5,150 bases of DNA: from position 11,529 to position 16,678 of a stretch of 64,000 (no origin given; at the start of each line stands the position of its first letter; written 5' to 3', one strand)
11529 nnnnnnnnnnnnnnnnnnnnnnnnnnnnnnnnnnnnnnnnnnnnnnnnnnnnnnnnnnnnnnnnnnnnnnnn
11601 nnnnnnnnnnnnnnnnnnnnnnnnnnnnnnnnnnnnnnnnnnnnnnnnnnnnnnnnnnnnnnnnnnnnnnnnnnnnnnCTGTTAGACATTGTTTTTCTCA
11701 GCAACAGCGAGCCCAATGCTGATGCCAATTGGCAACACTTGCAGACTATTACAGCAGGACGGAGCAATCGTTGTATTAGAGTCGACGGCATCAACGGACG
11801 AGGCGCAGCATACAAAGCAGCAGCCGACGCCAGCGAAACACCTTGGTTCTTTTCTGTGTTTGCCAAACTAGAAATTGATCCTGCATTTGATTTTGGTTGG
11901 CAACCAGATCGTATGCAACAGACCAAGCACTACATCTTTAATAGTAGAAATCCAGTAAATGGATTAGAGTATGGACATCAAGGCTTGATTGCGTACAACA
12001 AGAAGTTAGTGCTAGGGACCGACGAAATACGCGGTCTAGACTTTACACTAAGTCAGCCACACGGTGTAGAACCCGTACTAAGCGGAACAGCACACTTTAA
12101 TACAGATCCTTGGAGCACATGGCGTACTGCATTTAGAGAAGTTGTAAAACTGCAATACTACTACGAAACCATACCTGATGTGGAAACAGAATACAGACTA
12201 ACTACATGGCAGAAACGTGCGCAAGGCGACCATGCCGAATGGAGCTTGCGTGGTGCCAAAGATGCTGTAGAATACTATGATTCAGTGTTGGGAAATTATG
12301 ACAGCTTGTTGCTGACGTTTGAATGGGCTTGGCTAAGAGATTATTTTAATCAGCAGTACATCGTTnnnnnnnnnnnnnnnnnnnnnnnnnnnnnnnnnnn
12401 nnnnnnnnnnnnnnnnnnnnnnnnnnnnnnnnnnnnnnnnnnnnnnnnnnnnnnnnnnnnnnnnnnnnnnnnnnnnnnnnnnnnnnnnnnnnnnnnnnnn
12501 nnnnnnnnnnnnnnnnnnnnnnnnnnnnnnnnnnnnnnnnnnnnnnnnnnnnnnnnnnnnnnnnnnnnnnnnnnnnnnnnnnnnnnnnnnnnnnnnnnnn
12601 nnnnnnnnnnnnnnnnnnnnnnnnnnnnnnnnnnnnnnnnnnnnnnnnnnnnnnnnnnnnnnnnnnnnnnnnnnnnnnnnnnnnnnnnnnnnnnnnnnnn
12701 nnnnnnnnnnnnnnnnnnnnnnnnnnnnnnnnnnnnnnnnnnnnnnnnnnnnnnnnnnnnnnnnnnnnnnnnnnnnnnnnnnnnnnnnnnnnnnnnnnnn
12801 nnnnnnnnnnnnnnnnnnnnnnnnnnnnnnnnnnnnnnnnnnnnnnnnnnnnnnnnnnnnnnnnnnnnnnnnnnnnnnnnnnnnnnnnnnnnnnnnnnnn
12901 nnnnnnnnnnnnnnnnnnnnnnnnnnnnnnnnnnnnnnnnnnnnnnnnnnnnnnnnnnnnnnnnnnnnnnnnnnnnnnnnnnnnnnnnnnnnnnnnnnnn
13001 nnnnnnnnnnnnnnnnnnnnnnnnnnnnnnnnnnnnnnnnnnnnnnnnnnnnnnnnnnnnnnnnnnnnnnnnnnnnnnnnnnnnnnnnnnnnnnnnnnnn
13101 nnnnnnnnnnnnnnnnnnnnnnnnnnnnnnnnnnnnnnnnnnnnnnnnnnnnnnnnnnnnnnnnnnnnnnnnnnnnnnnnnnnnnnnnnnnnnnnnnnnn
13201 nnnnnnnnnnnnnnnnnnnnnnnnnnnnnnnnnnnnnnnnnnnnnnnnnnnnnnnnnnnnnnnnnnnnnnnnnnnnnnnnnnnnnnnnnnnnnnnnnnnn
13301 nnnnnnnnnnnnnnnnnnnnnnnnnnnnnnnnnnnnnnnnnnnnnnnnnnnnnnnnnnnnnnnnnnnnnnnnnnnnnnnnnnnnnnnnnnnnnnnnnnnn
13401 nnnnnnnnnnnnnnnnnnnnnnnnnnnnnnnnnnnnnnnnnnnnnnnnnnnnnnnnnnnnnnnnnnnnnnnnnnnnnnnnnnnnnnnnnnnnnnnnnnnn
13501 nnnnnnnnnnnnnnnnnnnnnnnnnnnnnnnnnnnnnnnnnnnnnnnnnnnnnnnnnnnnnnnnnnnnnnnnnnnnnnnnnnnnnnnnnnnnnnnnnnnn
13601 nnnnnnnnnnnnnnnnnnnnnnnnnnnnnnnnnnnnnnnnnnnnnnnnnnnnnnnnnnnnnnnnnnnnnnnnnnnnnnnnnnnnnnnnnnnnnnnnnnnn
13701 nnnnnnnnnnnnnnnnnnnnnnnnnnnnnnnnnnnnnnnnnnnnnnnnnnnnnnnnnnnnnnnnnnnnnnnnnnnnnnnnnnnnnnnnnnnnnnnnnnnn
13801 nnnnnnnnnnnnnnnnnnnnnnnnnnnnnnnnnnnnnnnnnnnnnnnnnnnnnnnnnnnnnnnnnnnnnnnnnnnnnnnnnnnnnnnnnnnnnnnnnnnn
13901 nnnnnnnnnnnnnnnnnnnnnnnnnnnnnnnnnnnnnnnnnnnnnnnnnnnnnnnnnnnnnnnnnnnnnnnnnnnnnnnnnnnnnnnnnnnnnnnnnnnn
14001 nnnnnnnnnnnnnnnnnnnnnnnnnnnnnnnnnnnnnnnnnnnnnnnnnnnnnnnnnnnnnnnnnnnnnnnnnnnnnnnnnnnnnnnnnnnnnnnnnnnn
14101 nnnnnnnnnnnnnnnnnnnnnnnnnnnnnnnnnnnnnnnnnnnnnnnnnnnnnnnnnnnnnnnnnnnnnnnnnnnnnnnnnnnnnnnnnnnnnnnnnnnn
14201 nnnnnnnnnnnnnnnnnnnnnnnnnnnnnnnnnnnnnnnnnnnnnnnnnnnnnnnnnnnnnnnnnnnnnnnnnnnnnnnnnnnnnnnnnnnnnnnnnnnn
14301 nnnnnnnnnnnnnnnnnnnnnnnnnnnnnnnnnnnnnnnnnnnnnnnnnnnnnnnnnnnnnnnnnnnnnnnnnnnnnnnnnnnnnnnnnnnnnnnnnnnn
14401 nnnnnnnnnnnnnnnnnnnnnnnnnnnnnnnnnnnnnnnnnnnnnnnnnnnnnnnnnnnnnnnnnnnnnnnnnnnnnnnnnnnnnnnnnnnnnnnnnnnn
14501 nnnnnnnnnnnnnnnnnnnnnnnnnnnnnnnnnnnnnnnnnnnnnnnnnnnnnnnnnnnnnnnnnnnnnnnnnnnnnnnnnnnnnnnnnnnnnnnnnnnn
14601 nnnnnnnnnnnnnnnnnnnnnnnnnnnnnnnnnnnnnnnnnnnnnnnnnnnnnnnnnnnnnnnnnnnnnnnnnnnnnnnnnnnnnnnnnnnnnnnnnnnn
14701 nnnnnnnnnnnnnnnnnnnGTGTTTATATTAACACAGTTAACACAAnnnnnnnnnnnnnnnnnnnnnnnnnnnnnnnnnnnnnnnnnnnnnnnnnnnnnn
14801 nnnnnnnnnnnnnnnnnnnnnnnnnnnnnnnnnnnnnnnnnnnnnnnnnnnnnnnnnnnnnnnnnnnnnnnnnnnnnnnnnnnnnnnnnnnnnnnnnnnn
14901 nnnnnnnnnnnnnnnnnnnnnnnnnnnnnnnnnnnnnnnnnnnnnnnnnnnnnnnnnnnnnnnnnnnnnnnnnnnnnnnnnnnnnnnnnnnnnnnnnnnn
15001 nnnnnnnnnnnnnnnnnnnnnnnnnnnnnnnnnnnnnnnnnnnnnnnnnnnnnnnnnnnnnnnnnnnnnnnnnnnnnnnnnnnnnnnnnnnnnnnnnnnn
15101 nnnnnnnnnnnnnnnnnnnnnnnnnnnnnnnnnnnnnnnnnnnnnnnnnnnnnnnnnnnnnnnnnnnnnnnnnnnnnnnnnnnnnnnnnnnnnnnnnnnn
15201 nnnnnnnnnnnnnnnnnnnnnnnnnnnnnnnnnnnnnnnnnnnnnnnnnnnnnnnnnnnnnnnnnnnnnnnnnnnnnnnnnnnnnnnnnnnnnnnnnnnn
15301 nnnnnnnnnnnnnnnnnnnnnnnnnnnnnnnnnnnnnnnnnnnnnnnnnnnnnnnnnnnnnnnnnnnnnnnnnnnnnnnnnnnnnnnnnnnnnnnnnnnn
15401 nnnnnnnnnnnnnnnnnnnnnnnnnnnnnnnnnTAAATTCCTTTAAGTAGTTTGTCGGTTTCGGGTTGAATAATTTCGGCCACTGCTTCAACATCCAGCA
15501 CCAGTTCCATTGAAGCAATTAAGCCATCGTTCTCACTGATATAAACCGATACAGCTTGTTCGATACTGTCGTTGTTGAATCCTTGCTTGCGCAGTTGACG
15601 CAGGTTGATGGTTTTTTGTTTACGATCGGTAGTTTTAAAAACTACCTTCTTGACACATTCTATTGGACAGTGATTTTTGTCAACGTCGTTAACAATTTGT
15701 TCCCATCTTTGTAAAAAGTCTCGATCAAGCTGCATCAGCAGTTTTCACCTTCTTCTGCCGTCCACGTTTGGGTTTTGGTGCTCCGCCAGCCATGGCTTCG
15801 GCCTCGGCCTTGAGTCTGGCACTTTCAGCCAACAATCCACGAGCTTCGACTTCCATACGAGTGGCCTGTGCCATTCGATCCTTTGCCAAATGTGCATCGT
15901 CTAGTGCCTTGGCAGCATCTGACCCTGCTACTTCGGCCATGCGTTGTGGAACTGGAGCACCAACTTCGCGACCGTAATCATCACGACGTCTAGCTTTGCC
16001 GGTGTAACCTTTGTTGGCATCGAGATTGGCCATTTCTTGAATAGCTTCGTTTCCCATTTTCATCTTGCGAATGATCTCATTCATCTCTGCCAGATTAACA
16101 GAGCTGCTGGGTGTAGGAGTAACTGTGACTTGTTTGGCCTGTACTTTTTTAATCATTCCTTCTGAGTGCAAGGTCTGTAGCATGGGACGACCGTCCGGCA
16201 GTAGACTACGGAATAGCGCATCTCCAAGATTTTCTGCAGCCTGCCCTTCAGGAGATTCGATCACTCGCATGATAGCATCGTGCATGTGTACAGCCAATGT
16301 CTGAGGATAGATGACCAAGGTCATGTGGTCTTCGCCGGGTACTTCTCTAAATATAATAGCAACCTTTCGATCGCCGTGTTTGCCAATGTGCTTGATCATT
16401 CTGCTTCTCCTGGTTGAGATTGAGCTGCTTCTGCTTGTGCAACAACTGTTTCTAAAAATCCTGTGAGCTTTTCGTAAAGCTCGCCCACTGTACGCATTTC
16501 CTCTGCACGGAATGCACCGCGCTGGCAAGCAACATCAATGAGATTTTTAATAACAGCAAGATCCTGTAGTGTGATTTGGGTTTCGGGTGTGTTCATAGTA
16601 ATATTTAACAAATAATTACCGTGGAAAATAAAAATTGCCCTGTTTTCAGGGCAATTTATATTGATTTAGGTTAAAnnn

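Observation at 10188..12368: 726-aa protein built from repeated ~55-aa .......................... modules with a very recent internal DNA duplication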

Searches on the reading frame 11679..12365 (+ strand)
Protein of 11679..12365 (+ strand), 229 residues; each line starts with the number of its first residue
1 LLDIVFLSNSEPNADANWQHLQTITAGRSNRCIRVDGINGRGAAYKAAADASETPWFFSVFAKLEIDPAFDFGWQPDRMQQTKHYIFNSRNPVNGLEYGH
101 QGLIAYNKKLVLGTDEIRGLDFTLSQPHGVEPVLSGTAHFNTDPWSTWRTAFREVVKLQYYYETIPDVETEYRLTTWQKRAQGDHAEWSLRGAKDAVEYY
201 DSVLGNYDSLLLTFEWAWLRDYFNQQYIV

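Call 53: search_protein_families(library=pfam, alignment_id=A2, max_evalue=1)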
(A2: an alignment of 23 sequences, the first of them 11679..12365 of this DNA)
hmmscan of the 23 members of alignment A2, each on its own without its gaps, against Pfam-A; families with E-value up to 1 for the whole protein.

A. member 1, window:11679-12365:+ (229 aa): 0 families

B. families by the number of members that match (of 23 scanned): 11 families
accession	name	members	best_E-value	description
PF13641.12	Glyco_tranf_2_3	3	0.019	Glycosyltransferase like family 2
PF00535.33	Glycos_transf_2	2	0.018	Glycosyl transferase family 2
PF20900.3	PMT_C3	1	0.014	Pasteurella multocida toxin, C3 domain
PF24027.1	DUF7338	1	0.028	Family of unknown function (DUF7338)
PF24576.1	IR75A_N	1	0.06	Ionotropic receptor 75a N-terminal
PF23707.1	P116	1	0.082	P116-like protein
PF04464.20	Glyphos_transf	1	0.083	CDP-Glycerol:Poly(glycerophosphate) glycerophosphotransferase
PF17949.7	PND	1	0.095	FANCM pseudonuclease domain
PF22079.1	HopBA1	1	0.11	Type III effector protein HopBA1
PF23424.1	DUF7112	1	0.14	Family of unknown function (DUF7112)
PF20696.2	UbiD_C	1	0.17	3-octaprenyl-4-hydroxybenzoate carboxy-lyase C-terminal domain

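Call 63: search_protein_representatives(alignment_id=A2)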
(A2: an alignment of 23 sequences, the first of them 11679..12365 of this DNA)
Query: 23 sequences, 229 profile positions. Proteins with E-value up to 0.001 (for the whole library): 1672; up to 1e-10: 1313; up to 1e-30: 795. The best 150 are listed.
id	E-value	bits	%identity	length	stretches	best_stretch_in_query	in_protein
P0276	1.0e-189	643.5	-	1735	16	3-227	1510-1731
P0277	8.4e-154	526.0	-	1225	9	3-226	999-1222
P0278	4.8e-147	503.9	-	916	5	3-226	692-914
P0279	2.1e-143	492.0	-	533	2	3-227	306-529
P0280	8.9e-139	476.8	-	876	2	3-227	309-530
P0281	2.3e-138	475.5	-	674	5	3-227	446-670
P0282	1.8e-137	472.6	-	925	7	2-227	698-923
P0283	6.6e-137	470.7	-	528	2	3-227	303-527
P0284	1.2e-136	469.9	-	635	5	2-225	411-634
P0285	1.5e-136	469.6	-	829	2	2-226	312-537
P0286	1.7e-136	469.4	-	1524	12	3-225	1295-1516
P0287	1.4e-135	466.4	-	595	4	3-224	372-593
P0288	1.9e-135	466.0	-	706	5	2-225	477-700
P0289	2.3e-135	465.7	-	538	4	1-225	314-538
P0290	1.2e-134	463.4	-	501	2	2-226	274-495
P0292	1.3e-128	443.6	-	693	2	1-223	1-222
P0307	2.1e-117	406.9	-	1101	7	3-226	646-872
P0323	4.5e-110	383.0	-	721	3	5-225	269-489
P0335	2.2e-104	364.3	-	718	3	3-227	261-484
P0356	4.4e-96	337.2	-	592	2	4-227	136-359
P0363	3.9e-94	330.8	-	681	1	2-226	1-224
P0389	1.4e-87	309.4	-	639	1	2-224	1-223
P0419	1.2e-81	290.0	-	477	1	2-225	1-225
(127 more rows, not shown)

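Call 64: search_protein_families(library=pfam, proteins=[P0292, P0363, P0389, P0419, P0280, P0285, P0307, P0323, P0335, P0356], max_evalue=0.001)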
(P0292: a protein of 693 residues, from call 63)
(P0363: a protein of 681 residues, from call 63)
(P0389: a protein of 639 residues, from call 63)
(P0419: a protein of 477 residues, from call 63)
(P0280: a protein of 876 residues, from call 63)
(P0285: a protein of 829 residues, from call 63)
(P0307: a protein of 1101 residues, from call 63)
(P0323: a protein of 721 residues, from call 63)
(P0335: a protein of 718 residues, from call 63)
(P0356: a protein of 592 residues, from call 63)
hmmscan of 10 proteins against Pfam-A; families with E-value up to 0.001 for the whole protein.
P0292 (693 aa): 0 families

P0363 (681 aa): 1 family
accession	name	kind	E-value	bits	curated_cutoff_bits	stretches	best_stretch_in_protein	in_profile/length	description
PF04055.27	Radical_SAM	-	8.3e-08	33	29.5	1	354-482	1-95/166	Radical SAM superfamily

P0389 (639 aa): 2 families
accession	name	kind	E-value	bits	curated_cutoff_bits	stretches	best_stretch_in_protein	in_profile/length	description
PF13186.11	SPASM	-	2.4e-12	47.4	21.5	1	236-300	1-66/67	Iron-sulfur cluster-binding domain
PF04055.27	Radical_SAM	-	1.2e-05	26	29.5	1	348-501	3-139/166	Radical SAM superfamily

P0419 (477 aa): 1 family
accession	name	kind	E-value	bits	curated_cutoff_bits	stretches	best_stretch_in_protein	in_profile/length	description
PF00535.33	Glycos_transf_2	-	0.00078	19.9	23.3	0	27-98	56-127/168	Glycosyl transferase family 2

P0280 (876 aa): 0 families

P0285 (829 aa): 0 families

P0307 (1101 aa): 1 family
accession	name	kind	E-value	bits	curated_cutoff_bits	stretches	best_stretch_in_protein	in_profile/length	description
PF02036.22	SCP2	-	0.00031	21.5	21.3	1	921-988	24-97/101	SCP-2 sterol transfer family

P0323 (721 aa): 0 families

P0335 (718 aa): 0 families

P0356 (592 aa): 0 families

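Call 86: search_solved_structures(query=A2, max_evalue=10, show_alignments=2)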
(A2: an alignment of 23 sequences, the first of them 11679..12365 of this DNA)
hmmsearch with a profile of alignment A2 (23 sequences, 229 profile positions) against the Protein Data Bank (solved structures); distinct sequences matched with E-value up to 10: 1.
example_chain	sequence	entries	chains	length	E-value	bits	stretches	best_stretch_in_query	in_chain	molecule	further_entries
9b9g_I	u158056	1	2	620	0.76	12.5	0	107-154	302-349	Protein phosphatase 3 catalytic subunit alpha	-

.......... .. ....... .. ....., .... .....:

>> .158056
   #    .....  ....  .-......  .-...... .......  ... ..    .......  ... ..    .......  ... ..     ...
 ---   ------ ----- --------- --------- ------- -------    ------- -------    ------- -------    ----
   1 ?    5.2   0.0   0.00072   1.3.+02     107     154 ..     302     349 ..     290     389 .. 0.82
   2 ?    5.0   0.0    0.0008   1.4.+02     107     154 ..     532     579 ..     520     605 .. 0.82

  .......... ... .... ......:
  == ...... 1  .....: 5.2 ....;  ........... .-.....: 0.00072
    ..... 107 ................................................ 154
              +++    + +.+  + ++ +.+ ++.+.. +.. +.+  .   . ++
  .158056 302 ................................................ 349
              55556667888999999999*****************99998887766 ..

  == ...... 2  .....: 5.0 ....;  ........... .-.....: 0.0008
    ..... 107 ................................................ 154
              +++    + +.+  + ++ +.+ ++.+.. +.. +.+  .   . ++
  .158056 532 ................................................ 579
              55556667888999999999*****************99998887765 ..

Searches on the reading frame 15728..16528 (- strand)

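Call 21: search_protein_families(library=pfam, proteins=[window:15728-16528:-], max_evalue=0.01)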
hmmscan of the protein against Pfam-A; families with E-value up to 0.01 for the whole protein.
window:15728-16528:- (267 aa): 0 families

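Call 74: search_protein_families(library=phrogs, proteins=[window:15728-16528:-], max_evalue=0.001)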
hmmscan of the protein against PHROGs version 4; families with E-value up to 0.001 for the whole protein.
window:15728-16528:- (267 aa): 1 family
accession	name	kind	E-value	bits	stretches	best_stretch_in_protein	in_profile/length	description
phrog_15894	-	unknown function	1.8e-07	32.1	1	45-164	4-125/215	-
